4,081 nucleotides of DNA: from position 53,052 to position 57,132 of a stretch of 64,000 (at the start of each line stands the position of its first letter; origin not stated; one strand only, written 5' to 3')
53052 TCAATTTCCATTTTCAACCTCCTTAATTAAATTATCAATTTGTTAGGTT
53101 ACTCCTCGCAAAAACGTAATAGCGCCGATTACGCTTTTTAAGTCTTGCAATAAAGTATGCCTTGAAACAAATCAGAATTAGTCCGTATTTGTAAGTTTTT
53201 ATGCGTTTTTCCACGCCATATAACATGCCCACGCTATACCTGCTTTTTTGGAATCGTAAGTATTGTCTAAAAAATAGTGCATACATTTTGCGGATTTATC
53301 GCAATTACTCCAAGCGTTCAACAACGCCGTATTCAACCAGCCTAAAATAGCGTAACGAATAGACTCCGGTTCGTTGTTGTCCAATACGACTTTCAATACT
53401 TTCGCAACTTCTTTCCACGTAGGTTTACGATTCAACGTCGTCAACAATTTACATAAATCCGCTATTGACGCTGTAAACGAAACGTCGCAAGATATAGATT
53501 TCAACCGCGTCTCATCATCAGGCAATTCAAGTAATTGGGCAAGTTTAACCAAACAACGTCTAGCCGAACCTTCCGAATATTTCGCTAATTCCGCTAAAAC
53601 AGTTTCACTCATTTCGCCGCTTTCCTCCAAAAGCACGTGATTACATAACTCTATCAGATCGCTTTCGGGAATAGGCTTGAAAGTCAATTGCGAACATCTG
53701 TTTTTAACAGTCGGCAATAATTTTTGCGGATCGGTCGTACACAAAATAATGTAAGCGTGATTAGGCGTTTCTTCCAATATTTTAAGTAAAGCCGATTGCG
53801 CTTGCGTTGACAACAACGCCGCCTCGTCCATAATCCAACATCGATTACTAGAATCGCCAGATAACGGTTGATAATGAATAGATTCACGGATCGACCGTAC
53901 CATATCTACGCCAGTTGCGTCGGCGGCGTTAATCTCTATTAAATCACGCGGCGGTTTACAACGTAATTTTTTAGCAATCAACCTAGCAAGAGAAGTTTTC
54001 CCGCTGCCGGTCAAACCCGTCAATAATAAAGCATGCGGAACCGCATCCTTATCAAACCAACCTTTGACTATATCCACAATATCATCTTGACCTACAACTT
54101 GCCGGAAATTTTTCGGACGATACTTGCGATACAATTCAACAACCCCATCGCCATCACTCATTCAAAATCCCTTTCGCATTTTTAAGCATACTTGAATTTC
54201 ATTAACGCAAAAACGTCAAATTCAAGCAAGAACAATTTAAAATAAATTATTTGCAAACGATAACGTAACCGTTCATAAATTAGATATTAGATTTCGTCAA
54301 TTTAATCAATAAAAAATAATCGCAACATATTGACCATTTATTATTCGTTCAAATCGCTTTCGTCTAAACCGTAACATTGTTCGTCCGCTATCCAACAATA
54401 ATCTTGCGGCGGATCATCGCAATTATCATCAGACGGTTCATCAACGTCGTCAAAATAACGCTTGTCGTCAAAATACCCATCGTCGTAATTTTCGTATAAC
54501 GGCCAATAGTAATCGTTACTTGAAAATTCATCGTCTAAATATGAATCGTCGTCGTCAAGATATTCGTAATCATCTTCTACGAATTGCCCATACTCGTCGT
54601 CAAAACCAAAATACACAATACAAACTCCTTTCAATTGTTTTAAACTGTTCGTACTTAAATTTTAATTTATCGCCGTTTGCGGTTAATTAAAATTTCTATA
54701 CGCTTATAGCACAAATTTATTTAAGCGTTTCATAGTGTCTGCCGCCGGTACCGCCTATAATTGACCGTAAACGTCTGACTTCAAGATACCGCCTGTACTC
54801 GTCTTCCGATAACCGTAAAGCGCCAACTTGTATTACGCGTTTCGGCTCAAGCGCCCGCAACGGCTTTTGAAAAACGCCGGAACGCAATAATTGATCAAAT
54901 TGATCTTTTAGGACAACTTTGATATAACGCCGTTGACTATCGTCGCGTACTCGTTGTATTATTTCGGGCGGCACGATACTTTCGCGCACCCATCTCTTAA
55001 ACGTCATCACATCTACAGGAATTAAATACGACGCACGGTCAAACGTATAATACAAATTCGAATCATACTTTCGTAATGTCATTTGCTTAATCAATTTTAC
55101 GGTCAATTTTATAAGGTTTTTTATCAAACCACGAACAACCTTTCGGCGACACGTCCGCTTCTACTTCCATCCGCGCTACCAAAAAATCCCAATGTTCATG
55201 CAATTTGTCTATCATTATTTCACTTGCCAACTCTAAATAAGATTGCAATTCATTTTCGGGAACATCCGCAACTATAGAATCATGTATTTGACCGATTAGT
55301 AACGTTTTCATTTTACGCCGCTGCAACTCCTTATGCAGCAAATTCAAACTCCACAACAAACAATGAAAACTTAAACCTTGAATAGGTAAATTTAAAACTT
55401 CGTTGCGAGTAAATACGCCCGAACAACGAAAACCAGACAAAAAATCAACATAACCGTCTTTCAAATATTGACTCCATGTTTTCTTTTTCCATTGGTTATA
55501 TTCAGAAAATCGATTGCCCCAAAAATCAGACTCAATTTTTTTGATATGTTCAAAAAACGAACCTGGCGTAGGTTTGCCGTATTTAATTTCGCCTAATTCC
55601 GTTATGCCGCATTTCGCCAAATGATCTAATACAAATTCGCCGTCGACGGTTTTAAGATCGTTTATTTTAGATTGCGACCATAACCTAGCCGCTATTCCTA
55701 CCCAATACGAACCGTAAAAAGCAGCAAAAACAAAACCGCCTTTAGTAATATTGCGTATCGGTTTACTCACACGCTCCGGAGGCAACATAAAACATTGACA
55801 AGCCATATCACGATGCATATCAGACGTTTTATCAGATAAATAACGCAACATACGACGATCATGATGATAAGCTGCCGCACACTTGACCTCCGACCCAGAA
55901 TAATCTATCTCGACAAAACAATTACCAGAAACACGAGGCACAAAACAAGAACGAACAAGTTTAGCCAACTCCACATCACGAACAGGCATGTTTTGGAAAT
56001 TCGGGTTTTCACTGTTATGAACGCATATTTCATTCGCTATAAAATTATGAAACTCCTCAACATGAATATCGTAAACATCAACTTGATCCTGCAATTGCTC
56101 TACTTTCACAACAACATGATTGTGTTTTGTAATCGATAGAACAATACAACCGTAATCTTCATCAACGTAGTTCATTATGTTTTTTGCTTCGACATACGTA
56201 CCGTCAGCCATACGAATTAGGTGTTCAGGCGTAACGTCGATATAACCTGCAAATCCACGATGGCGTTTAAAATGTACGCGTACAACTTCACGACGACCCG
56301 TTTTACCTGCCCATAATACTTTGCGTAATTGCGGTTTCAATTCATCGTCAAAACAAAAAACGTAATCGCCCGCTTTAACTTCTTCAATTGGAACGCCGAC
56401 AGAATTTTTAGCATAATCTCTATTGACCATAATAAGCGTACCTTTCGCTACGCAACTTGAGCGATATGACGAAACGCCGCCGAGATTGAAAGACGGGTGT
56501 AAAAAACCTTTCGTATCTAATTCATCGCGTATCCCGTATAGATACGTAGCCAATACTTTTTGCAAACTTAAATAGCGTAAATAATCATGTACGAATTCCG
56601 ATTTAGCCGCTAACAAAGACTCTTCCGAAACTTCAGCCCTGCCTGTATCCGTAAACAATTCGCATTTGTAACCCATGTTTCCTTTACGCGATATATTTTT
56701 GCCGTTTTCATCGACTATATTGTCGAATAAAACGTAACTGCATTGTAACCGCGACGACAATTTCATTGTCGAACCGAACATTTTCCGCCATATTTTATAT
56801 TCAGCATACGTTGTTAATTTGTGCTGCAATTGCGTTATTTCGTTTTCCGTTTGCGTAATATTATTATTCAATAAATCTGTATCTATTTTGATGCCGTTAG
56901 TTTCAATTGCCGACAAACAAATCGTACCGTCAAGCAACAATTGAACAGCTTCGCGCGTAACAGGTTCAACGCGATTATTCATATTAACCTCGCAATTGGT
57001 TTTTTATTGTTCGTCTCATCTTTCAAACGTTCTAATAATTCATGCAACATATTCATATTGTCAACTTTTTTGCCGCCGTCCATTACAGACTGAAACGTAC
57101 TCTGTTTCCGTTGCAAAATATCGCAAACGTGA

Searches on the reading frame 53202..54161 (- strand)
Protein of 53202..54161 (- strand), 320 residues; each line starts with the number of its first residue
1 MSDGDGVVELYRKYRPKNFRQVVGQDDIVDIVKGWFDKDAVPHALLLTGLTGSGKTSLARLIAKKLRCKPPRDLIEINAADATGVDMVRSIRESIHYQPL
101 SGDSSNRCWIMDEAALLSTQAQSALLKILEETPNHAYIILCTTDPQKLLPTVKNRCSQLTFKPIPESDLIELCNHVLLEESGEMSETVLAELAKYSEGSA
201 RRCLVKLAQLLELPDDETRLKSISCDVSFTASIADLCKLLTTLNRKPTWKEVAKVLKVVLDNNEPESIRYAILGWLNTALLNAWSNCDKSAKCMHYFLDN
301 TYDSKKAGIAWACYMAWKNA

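Call 66: search_protein_families(library=pfam, proteins=[window:53202-54161:-], max_evalue=0.001)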
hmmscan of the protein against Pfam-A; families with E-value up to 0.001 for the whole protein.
window:53202-54161:- (320 aa): 10 families
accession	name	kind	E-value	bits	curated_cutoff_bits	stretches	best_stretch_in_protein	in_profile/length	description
PF13177.12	DNA_pol3_delta2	-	3.7e-24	86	27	2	82-164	80-160/161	DNA polymerase III, delta subunit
PF00004.35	AAA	-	6.5e-10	40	21.2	1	45-161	1-128/131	ATPase family associated with various cellular activities (AAA)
PF13401.12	AAA_22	-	1.3e-05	25.9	27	0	44-118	7-81/130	AAA domain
PF07728.20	AAA_5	-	8e-05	23.1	22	1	45-132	2-93/139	AAA domain (dynein-related subfamily)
PF13191.12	AAA_16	-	0.00016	22.7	32.6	1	22-69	2-51/167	AAA ATPase domain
PF13173.12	AAA_14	-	0.00018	21.9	27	1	44-139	4-95/129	AAA domain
PF13238.12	AAA_18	-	0.00045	21.1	29.4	0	46-85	2-25/128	AAA domain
PF07726.17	AAA_3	-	0.00071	19.9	27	0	45-132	2-89/131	ATPase family associated with various cellular activities (AAA)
PF06414.18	Zeta_toxin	-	0.00074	19.4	22.3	0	38-78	12-50/199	Zeta toxin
PF00005.33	ABC_tran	-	0.00094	20.2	25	0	45-101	14-67/137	ABC transporter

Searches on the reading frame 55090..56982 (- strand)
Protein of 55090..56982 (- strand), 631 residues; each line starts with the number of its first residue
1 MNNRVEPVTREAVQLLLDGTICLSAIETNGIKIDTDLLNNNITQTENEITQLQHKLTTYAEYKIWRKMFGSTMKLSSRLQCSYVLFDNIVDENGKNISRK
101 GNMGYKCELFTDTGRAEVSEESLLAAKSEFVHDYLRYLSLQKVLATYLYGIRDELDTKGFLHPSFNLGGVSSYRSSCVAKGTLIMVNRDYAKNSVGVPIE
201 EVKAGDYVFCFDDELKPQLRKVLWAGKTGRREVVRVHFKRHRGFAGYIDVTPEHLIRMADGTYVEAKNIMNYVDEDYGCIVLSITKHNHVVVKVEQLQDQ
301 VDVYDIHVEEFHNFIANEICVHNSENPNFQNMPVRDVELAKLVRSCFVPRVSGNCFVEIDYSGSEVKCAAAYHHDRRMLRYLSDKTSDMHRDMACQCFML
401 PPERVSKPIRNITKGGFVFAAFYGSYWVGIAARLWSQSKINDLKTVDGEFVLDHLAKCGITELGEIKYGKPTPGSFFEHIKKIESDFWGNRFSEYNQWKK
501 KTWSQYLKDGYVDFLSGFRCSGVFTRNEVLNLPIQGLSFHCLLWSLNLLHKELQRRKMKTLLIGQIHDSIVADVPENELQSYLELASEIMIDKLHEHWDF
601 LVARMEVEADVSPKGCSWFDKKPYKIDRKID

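Call 17: search_protein_families(library=phrogs, proteins=[window:55090-56982:-], max_evalue=0.001)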
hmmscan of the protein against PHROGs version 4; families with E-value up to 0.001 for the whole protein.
window:55090-56982:- (631 aa): 3 families
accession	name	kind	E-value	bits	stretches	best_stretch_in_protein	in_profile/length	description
phrog_17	-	DNA, RNA and nucleotide metabolism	2.5e-47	162.6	2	324-625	977-1237/1445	DNA polymerase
phrog_2573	-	DNA, RNA and nucleotide metabolism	7e-19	69.2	2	491-610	126-267/336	DNA polymerase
phrog_5995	-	DNA, RNA and nucleotide metabolism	1.6e-14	55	1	489-611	32-169/236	DNA polymerase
